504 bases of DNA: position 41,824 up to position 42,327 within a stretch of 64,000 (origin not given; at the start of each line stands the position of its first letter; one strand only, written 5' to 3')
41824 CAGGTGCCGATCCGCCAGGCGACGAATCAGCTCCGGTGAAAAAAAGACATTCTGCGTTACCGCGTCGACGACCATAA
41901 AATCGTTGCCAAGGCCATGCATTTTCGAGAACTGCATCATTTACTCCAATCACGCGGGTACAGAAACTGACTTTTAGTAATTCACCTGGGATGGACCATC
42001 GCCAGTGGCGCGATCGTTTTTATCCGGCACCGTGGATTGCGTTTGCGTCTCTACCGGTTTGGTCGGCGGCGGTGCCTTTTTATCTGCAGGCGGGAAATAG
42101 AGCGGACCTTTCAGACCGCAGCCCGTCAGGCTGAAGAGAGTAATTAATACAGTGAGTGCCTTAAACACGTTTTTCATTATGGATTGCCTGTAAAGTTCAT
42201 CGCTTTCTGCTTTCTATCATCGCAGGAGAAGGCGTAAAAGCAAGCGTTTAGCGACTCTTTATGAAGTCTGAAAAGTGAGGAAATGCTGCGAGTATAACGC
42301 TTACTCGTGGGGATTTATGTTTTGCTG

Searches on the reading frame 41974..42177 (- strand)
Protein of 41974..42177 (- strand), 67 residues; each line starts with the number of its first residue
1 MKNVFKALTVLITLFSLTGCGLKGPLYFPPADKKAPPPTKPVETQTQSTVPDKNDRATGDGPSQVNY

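Call 7: search_protein_families(proteins=[window:41974-42177:-], library=ncbifam, max_evalue=0.01)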
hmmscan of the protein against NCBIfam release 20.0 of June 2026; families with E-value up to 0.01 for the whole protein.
window:41974-42177:- (67 aa): 1 family
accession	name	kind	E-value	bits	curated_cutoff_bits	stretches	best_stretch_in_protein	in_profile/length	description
NF047847.2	SS_mature_LptM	equivalog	2.1e-11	43.7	27.7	1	1-31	1-31/31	LPS translocon maturation chaperone LptM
